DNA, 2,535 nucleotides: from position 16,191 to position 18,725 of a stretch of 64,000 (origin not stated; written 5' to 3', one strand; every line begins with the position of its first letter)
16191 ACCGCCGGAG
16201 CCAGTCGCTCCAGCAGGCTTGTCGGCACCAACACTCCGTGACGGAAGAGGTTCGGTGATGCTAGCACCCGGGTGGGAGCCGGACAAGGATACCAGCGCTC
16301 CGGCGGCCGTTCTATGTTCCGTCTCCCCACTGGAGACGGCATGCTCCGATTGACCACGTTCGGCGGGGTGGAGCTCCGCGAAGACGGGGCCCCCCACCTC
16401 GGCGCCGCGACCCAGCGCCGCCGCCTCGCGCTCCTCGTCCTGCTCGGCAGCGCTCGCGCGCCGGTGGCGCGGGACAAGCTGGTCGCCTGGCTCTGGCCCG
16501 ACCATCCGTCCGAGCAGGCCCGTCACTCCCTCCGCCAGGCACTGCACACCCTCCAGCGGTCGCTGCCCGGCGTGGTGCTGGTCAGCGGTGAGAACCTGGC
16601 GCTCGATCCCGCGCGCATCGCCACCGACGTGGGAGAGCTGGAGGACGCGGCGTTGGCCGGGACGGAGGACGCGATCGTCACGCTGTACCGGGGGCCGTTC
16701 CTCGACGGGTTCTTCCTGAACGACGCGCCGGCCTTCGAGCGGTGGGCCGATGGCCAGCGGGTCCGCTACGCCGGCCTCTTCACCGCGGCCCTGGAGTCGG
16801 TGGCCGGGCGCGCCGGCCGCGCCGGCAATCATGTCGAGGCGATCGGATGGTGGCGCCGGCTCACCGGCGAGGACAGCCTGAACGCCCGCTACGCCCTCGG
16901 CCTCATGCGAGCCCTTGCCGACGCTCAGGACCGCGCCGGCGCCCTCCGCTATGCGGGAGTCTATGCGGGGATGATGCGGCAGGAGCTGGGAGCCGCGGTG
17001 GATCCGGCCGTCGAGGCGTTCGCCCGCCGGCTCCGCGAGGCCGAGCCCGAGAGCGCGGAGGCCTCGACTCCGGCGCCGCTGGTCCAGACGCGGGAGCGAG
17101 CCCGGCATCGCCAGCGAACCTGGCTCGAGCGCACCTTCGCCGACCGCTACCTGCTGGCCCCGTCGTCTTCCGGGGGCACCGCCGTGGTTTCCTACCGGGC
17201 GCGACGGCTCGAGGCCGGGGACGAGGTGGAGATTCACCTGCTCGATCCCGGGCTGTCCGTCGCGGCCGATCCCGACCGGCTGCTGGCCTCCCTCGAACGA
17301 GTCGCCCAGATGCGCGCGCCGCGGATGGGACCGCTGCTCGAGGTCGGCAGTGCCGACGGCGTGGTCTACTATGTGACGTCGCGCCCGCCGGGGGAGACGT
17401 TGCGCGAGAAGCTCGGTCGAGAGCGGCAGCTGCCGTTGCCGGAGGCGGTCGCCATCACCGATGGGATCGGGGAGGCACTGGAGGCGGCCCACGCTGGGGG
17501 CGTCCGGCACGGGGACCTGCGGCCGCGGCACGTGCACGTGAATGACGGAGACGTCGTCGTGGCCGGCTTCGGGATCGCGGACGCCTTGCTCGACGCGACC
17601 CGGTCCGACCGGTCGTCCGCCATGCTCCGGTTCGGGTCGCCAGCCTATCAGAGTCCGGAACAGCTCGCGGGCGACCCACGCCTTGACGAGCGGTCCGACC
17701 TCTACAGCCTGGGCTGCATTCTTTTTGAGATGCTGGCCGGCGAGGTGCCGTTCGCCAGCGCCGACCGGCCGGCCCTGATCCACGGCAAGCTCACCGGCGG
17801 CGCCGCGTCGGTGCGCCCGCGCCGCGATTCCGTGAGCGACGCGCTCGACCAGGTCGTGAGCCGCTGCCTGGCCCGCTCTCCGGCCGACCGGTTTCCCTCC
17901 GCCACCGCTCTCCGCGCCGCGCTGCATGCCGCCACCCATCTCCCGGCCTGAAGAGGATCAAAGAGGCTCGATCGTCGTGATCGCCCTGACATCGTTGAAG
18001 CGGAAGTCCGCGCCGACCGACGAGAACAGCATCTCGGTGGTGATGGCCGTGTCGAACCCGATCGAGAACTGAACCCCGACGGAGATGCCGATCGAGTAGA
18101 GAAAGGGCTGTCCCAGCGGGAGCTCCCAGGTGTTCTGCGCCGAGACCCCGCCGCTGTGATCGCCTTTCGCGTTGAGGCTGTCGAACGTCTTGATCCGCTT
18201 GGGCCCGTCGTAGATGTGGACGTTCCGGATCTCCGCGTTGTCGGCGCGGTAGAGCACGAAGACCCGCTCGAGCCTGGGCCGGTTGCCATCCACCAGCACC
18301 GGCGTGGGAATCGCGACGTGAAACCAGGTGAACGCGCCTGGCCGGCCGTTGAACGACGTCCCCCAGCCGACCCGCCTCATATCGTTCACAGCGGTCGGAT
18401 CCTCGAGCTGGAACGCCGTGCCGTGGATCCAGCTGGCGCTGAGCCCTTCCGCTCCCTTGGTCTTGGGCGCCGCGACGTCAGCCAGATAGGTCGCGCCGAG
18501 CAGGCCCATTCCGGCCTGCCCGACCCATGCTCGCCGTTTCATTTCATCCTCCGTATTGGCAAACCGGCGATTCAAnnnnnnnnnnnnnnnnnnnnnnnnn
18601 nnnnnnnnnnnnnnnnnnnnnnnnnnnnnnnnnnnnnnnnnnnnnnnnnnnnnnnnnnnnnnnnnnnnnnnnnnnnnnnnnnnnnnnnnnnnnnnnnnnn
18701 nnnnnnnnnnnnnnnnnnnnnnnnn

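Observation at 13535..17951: An active Ser/Thr kinase is divergently paired with a SARP regulator that carries a catalytically dead kinase domain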

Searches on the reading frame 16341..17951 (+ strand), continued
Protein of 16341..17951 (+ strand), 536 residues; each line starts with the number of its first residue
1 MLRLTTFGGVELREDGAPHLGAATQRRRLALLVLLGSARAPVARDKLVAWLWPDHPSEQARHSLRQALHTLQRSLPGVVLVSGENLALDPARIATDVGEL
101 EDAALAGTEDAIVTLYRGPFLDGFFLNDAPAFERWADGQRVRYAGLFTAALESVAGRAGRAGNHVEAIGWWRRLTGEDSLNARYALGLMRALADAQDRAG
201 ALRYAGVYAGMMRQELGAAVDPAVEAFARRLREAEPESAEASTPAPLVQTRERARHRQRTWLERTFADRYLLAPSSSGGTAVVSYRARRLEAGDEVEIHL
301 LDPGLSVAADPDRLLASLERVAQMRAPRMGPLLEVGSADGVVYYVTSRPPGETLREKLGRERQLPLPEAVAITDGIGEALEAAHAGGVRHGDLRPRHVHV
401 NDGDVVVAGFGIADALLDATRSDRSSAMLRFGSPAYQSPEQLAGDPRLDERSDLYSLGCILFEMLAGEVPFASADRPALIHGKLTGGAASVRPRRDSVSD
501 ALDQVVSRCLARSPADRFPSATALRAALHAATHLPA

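Call 60: find_homologous_proteins(query=L022:10001-11566:+, max_evalue=1e-10)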
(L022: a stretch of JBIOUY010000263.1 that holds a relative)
Query L022:10001-11566:+ (522 aa): 8000 proteins with E <= 1e-10 among 8000 candidates; the best 120 are listed.
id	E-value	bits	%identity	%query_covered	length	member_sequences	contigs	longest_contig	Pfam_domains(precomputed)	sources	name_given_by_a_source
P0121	0.0e+0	1140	100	100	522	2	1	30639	PF03704.24,PF07714.24,PF00069.32,PF03109.23,PF01636.30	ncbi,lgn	-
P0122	0.0e+0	1029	90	99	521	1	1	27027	PF03704.24,PF07714.24,PF00069.32,PF03109.23,PF01636.30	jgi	jgi:DNA-binding SARP family transcriptional activator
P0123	1.6e-298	1009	89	100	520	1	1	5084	PF03704.24,PF07714.24,PF00069.32,PF01636.30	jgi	jgi:DNA-binding SARP family transcriptional activator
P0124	1.8e-298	1008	89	99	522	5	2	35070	PF03704.24,PF07714.24,PF00069.32,PF03109.23,PF00486.35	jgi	jgi:DNA-binding SARP family transcriptional activator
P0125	3.1e-295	998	89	99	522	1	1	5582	PF03704.24,PF07714.24,PF00069.32,PF03109.23,PF01636.30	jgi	-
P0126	2.2e-293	992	88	99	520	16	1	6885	PF03704.24,PF07714.24,PF00069.32,PF03109.23,PF01636.30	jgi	jgi:DNA-binding SARP family transcriptional activator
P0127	2.0e-289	979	87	98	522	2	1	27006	PF03704.24,PF07714.24,PF00069.32,PF03109.23,PF01636.30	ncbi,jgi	ncbi:MAG TPA: protein kinase [Gemmatimonadales bacterium]|jgi:serine/threonine-protein kinase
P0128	1.0e-287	973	85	99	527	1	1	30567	PF03704.24,PF07714.24,PF00069.32,PF00486.35,PF01636.30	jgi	jgi:DNA-binding SARP family transcriptional activator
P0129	1.4e-287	972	87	97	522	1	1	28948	PF03704.24,PF07714.24,PF00069.32,PF03109.23,PF01636.30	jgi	jgi:DNA-binding SARP family transcriptional activator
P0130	8.7e-229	779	70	99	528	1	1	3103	PF03704.24,PF07714.24,PF00069.32,PF01636.30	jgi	jgi:DNA-binding SARP family transcriptional activator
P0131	2.7e-228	777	70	99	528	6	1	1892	PF03704.24,PF07714.24,PF00069.32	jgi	jgi:DNA-binding SARP family transcriptional activator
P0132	3.3e-228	777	70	99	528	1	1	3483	PF03704.24,PF07714.24,PF00069.32,PF01636.30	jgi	jgi:DNA-binding SARP family transcriptional activator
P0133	9.3e-227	772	69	99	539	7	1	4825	PF03704.24,PF07714.24,PF00069.32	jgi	jgi:DNA-binding SARP family transcriptional activator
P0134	6.1e-226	769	69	99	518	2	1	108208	PF03704.24,PF07714.24,PF00069.32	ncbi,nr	ncbi:MAG TPA: protein kinase [Gemmatimonadales bacterium]|nr:protein kinase [Gemmatimonadales bacter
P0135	8.6e-224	762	68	100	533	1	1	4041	PF03704.24,PF07714.24,PF00069.32,PF01636.30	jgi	jgi:DNA-binding SARP family transcriptional activator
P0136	1.2e-223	762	69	99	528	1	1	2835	PF03704.24,PF07714.24,PF00069.32,PF00486.35,PF01636.30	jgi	jgi:DNA-binding SARP family transcriptional activator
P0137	1.0e-221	755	68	99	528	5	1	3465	PF03704.24,PF07714.24,PF00069.32,PF01636.30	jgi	jgi:DNA-binding SARP family transcriptional activator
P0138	1.2e-220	752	67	99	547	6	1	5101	PF03704.24,PF07714.24,PF00069.32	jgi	jgi:DNA-binding SARP family transcriptional activator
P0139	3.0e-220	750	68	99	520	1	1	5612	PF03704.24,PF07714.24,PF00069.32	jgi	-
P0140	2.0e-216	738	66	99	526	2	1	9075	PF03704.24,PF07714.24,PF00069.32,PF00486.35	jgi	jgi:serine/threonine-protein kinase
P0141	2.3e-210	718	65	99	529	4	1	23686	PF03704.24,PF07714.24,PF00069.32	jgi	jgi:DNA-binding SARP family transcriptional activator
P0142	8.0e-208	709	64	98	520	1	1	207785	PF03704.24,PF07714.24,PF00069.32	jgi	-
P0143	1.5e-207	709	64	98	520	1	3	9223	PF03704.24,PF07714.24,PF00069.32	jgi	jgi:DNA-binding SARP family transcriptional activator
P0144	1.7e-205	702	63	98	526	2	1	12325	PF03704.24,PF07714.24,PF00069.32,PF03109.23,PF01636.30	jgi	-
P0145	8.7e-204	696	64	97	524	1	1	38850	PF03704.24,PF07714.24,PF00069.32,PF01636.30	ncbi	-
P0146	6.7e-203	693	68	92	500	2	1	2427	PF03704.24,PF07714.24,PF00069.32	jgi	-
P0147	1.0e-202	693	64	99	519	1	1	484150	PF03704.24,PF07714.24,PF00069.32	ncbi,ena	-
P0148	8.5e-201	686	63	99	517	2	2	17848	PF03704.24,PF07714.24,PF00069.32,PF01636.30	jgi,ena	jgi:serine/threonine-protein kinase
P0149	3.7e-199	681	62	99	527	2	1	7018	PF03704.24,PF07714.24,PF00069.32,PF03109.23,PF00486.35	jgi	jgi:DNA-binding SARP family transcriptional activator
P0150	7.1e-199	680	61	99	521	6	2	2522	PF03704.24,PF07714.24,PF00069.32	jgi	jgi:DNA-binding SARP family transcriptional activator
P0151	1.8e-197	675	62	99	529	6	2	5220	PF03704.24,PF07714.24,PF00069.32,PF00486.35,PF01636.30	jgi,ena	jgi:serine/threonine-protein kinase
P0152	2.5e-197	675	61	99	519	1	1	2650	PF03704.24,PF07714.24,PF00069.32,PF01636.30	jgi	jgi:DNA-binding SARP family transcriptional activator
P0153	1.6e-196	672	62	99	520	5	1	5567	PF03704.24,PF07714.24,PF00069.32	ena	-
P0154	6.9e-196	670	61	99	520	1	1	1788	PF03704.24,PF07714.24,PF00069.32,PF03109.23,PF00486.35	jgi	jgi:DNA-binding SARP family transcriptional activator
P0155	2.4e-195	668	61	99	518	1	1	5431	PF03704.24,PF07714.24,PF00069.32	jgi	jgi:serine/threonine-protein kinase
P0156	2.7e-195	668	61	97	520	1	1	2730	PF03704.24,PF07714.24,PF00069.32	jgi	jgi:serine/threonine-protein kinase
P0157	1.9e-193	662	62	99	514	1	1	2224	PF03704.24,PF07714.24,PF00069.32,PF01636.30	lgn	-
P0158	2.4e-193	662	59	100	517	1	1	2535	PF03704.24,PF07714.24,PF00069.32,PF01636.30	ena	-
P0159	3.3e-193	661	62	99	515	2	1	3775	PF03704.24,PF07714.24,PF00069.32,PF01636.30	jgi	jgi:DNA-binding SARP family transcriptional activator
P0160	4.6e-193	661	60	99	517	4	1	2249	PF03704.24,PF07714.24,PF00069.32,PF01636.30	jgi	jgi:DNA-binding SARP family transcriptional activator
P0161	9.4e-193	660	61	98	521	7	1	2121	PF03704.24,PF07714.24,PF00069.32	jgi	jgi:eukaryotic-like serine/threonine-protein kinase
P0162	3.2e-192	658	61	98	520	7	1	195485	PF03704.24,PF07714.24,PF00069.32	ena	-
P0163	5.0e-192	657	60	99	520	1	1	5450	PF03704.24,PF07714.24,PF00069.32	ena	-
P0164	5.4e-192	657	60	99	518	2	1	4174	PF03704.24,PF07714.24,PF00069.32,PF01636.30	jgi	jgi:DNA-binding SARP family transcriptional activator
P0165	7.1e-192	657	63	92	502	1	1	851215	PF03704.24,PF07714.24,PF00069.32,PF01636.30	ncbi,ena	-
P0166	9.0e-192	657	61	99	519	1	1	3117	PF03704.24,PF07714.24,PF00069.32,PF00486.35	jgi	jgi:serine/threonine-protein kinase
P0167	9.3e-192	656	61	99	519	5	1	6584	PF03704.24,PF07714.24,PF00069.32,PF00486.35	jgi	jgi:DNA-binding SARP family transcriptional activator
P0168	1.6e-191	656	62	99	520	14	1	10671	PF03704.24,PF07714.24,PF00069.32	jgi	jgi:DNA-binding SARP family transcriptional activator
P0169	2.1e-191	655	60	99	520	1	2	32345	PF03704.24,PF07714.24,PF00069.32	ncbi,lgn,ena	-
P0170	3.5e-191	655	62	97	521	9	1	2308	PF03704.24,PF07714.24,PF00069.32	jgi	jgi:eukaryotic-like serine/threonine-protein kinase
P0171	4.5e-191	654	62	99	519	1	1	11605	PF03704.24,PF07714.24,PF00069.32,PF01636.30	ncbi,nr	ncbi:MAG: protein kinase [Gemmatimonadales bacterium]|nr:protein kinase [Gemmatimonadales bacterium]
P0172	1.3e-190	653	62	99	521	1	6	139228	PF03704.24,PF07714.24,PF00069.32,PF01636.30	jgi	jgi:DNA-binding SARP family transcriptional activator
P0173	1.6e-190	652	59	97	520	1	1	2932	PF03704.24,PF07714.24,PF00069.32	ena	-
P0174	2.1e-190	652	61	99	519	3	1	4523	PF03704.24,PF07714.24,PF00069.32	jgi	jgi:DNA-binding SARP family transcriptional activator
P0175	2.7e-190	652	60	99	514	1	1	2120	PF03704.24,PF07714.24,PF00069.32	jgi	jgi:serine/threonine-protein kinase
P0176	2.9e-190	652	60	99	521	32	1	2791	PF03704.24,PF07714.24,PF00069.32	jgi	jgi:eukaryotic-like serine/threonine-protein kinase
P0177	5.8e-190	651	59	99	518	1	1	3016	PF03704.24,PF07714.24,PF00069.32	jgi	jgi:serine/threonine-protein kinase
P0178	6.0e-190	651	60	100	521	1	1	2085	PF03704.24,PF07714.24,PF00069.32,PF01636.30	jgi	-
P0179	6.2e-190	650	60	99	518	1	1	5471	PF03704.24,PF07714.24,PF00069.32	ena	-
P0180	6.9e-190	650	60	98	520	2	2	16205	PF03704.24,PF07714.24,PF00069.32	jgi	jgi:DNA-binding SARP family transcriptional activator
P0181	1.3e-189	649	60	99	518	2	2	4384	PF03704.24,PF07714.24,PF00069.32,PF03109.23,PF01636.30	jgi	jgi:DNA-binding SARP family transcriptional activator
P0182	2.3e-189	649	61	98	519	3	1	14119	PF03704.24,PF07714.24,PF00069.32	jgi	jgi:DNA-binding SARP family transcriptional activator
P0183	2.6e-189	648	59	97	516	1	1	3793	PF03704.24,PF07714.24,PF00069.32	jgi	jgi:serine/threonine-protein kinase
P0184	3.4e-189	648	61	97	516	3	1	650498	PF03704.24,PF07714.24,PF00069.32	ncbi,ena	-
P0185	3.8e-189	648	60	99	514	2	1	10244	PF03704.24,PF07714.24,PF00069.32,PF00486.35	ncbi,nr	ncbi:MAG: protein kinase [Gemmatimonadales bacterium]|nr:protein kinase [Gemmatimonadales bacterium]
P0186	6.4e-189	647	61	99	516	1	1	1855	PF03704.24,PF07714.24,PF00069.32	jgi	jgi:DNA-binding SARP family transcriptional activator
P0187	1.5e-188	646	60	99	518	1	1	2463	PF03704.24,PF07714.24,PF00069.32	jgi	jgi:DNA-binding SARP family transcriptional activator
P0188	1.7e-188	646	60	99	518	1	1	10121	PF03704.24,PF07714.24,PF00069.32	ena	-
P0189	2.6e-188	645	60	99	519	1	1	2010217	PF03704.24,PF07714.24,PF00069.32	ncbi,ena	-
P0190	3.3e-188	645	60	99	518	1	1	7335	PF03704.24,PF07714.24,PF00069.32,PF01636.30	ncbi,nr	ncbi:MAG TPA: protein kinase [Gemmatimonadales bacterium]|nr:protein kinase [Gemmatimonadales bacter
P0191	3.5e-188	645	60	97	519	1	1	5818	PF03704.24,PF07714.24,PF00069.32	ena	-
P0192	4.0e-188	644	58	99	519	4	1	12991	PF03704.24,PF07714.24,PF00069.32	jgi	jgi:DNA-binding SARP family transcriptional activator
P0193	4.8e-188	644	60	99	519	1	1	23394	PF03704.24,PF07714.24,PF00069.32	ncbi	-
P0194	1.1e-187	643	60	99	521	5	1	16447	PF03704.24,PF07714.24,PF00069.32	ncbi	ncbi:hypothetical protein BH24GEM1_BH24GEM1_30580 [soil metagenome]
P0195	1.2e-187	643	59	99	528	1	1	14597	PF03704.24,PF07714.24,PF00069.32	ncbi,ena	-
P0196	1.3e-187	643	59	100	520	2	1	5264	PF03704.24,PF07714.24,PF00069.32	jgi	jgi:DNA-binding SARP family transcriptional activator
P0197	2.4e-187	642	60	99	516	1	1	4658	PF03704.24,PF07714.24,PF00069.32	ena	-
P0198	7.5e-187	640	61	99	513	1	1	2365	PF03704.24,PF07714.24,PF00069.32,PF01636.30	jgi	jgi:DNA-binding SARP family transcriptional activator/tRNA A-37 threonylcarbamoyl transferase compon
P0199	8.5e-187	640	58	100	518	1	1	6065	PF03704.24,PF07714.24,PF00069.32,PF00486.35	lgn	-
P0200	9.0e-187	640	61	97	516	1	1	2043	PF03704.24,PF07714.24,PF00069.32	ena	-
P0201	9.5e-187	640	60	99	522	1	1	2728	PF03704.24,PF07714.24,PF00069.32,PF00486.35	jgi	jgi:DNA-binding SARP family transcriptional activator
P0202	2.6e-186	638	61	98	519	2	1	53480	PF03704.24,PF07714.24,PF00069.32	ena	-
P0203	3.6e-186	638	60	99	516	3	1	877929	PF03704.24,PF07714.24,PF00069.32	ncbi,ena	-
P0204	6.3e-186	637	58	99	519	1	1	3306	PF03704.24,PF07714.24,PF00069.32,PF01636.30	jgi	jgi:DNA-binding SARP family transcriptional activator/tRNA A-37 threonylcarbamoyl transferase compon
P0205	7.2e-186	637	60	99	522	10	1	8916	PF03704.24,PF07714.24,PF00069.32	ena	-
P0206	7.7e-186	637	60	99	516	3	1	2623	PF03704.24,PF07714.24,PF00069.32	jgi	jgi:serine/threonine-protein kinase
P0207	1.8e-185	636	60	99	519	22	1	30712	PF03704.24,PF07714.24,PF00069.32,PF00486.35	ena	-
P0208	2.1e-185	636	61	99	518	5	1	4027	PF03704.24,PF07714.24,PF00069.32,PF01636.30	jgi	jgi:DNA-binding SARP family transcriptional activator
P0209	2.7e-185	635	60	99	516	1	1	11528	PF03704.24,PF07714.24,PF00069.32,PF03109.23,PF01636.30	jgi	jgi:DNA-binding SARP family transcriptional activator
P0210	2.8e-185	635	59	99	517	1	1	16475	PF03704.24,PF07714.24,PF00069.32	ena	-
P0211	2.8e-185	635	59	99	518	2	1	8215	PF03704.24,PF07714.24,PF00069.32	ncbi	-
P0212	3.6e-185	635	59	100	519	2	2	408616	PF03704.24,PF07714.24,PF00069.32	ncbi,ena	-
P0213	1.2e-184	633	59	100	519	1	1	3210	PF03704.24,PF07714.24,PF00069.32,PF03109.23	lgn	-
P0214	1.8e-184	632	60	97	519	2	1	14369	PF03704.24,PF07714.24,PF00069.32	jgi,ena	-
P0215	2.5e-184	632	60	99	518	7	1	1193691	PF03704.24,PF07714.24,PF00069.32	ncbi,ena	-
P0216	3.0e-184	632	58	99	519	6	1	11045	PF03704.24,PF07714.24,PF00069.32,PF03109.23,PF00486.35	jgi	jgi:DNA-binding SARP family transcriptional activator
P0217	3.3e-184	632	59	97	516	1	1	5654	PF03704.24,PF07714.24,PF00069.32,PF03109.23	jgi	jgi:DNA-binding SARP family transcriptional activator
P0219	7.2e-184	630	60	97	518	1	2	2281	PF03704.24,PF07714.24,PF00069.32,PF01636.30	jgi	jgi:serine/threonine-protein kinase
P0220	2.3e-183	629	58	98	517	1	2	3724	PF03704.24,PF07714.24,PF00069.32,PF03109.23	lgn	-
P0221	2.4e-183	629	59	99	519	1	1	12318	PF03704.24,PF07714.24,PF00069.32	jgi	jgi:DNA-binding SARP family transcriptional activator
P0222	2.9e-183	628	59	100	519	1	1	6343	PF03704.24,PF07714.24,PF00069.32,PF01636.30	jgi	jgi:DNA-binding SARP family transcriptional activator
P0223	3.0e-183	628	59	99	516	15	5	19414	PF03704.24,PF07714.24,PF00069.32,PF03109.23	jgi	jgi:serine/threonine-protein kinase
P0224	4.1e-183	628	59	99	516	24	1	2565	PF03704.24,PF07714.24,PF00069.32,PF01636.30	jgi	jgi:serine/threonine-protein kinase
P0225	6.4e-183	627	61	100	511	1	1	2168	PF03704.24,PF07714.24,PF00069.32,PF01636.30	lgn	-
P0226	1.3e-182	626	59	100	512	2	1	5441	PF03704.24,PF07714.24,PF00069.32,PF03109.23,PF01636.30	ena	-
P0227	1.3e-182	626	60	97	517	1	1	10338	PF03704.24,PF07714.24,PF00069.32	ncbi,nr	ncbi:MAG: protein kinase [Acidobacteria bacterium]|nr:protein kinase [Acidobacteriota bacterium]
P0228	1.9e-182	626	58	100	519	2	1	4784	PF03704.24,PF07714.24,PF00069.32,PF03109.23,PF00486.35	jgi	jgi:serine/threonine-protein kinase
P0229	1.9e-182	626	57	99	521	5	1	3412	PF03704.24,PF07714.24,PF00069.32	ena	-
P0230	4.6e-182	625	59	99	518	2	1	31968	PF03704.24,PF07714.24,PF00069.32,PF03109.23,PF01636.30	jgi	jgi:DNA-binding SARP family transcriptional activator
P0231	2.0e-181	622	60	99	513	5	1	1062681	PF03704.24,PF07714.24,PF00069.32,PF01636.30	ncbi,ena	-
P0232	2.9e-181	622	59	100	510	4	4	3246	PF03704.24,PF07714.24,PF00069.32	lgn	-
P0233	5.3e-181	621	60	99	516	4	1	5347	PF03704.24,PF07714.24,PF00069.32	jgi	jgi:DNA-binding SARP family transcriptional activator/tRNA A-37 threonylcarbamoyl transferase compon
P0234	6.7e-181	621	59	97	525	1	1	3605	PF03704.24,PF07714.24,PF00069.32,PF03109.23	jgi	jgi:DNA-binding SARP family transcriptional activator/tRNA A-37 threonylcarbamoyl transferase compon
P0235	8.4e-181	620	58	99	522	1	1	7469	PF03704.24,PF07714.24,PF00069.32,PF03109.23,PF01636.30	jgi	jgi:serine/threonine-protein kinase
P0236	1.0e-180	620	59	99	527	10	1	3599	PF03704.24,PF07714.24,PF00069.32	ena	-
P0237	1.1e-180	620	58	100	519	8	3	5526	PF03704.24,PF07714.24,PF00069.32,PF01636.30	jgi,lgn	jgi:serine/threonine-protein kinase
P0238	1.6e-180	619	59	99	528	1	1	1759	PF03704.24,PF07714.24,PF00069.32,PF03109.23,PF00486.35,PF01636.30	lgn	-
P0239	1.8e-180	619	58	97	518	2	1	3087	PF03704.24,PF07714.24,PF00069.32,PF01636.30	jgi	jgi:DNA-binding SARP family transcriptional activator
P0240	1.9e-180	619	59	99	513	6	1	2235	PF03704.24,PF07714.24,PF00069.32,PF01636.30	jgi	jgi:DNA-binding SARP family transcriptional activator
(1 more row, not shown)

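Call 80: search_protein_families(library=padloc, proteins=[window:16341-17951:+], max_evalue=0.001)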
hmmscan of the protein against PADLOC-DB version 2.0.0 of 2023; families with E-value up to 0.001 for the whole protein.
window:16341-17951:+ (536 aa): 32 families (the best 25 are shown)
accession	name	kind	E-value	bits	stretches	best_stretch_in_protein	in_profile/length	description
PDLC04042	PD-T4-6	-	8.7e-51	171.3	1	264-533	5-274/292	-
PDLC04053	PD-T4-6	-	1e-46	157.8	1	270-532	12-272/311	-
PDLC04043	PD-T4-6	-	2.1e-43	147.1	1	274-531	22-277/452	-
PDLC04061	PD-T4-6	-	6e-43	146.1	1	266-532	14-284/510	-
PDLC04041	PD-T4-6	-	2.2e-41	140.5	1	260-533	20-295/443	-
PDLC04039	PD-T4-6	-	4.4e-41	139.3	1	268-532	14-276/458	-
PDLC04054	PD-T4-6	-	3.3e-38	130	1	277-532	20-274/347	-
PDLC04052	PD-T4-6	-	5.8e-36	122.7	1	265-529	6-274/496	-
PDLC04060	PD-T4-6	-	1.8e-34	117.5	1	265-530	5-268/486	-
PDLC04047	PD-T4-6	-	7.3e-34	115.3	1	276-531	19-272/327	-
PDLC04057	PD-T4-6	-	1.4e-33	114.6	1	265-531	5-270/443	-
PDLC04040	PD-T4-6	-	1.7e-33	114.2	1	343-532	79-266/547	-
PDLC04138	mad6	-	2.5e-29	100.7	1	282-531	66-313/659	mads_6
PDLC04048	PD-T4-6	-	1.5e-28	98.2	1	265-533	7-274/354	-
PDLC04064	PD-T4-6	-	4.1e-24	83.2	1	341-529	94-278/369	-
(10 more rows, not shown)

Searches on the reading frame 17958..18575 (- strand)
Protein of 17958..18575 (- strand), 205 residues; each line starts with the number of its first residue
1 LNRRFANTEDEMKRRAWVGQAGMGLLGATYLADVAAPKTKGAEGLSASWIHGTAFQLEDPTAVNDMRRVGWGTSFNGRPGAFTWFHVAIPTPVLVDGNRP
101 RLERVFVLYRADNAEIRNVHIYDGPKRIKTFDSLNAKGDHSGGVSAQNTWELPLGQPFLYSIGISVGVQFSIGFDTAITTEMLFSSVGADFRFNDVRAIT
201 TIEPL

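Call 8: search_protein_families(library=pfam, proteins=[window:17958-18575:-], max_evalue=0.001)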
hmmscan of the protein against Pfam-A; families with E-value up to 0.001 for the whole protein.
window:17958-18575:- (205 aa): 1 family
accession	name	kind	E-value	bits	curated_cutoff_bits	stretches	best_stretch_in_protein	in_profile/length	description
PF20328.3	DUF6623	-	1.1e-15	58.2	27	1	48-171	6-125/149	Family of unknown function (DUF6623)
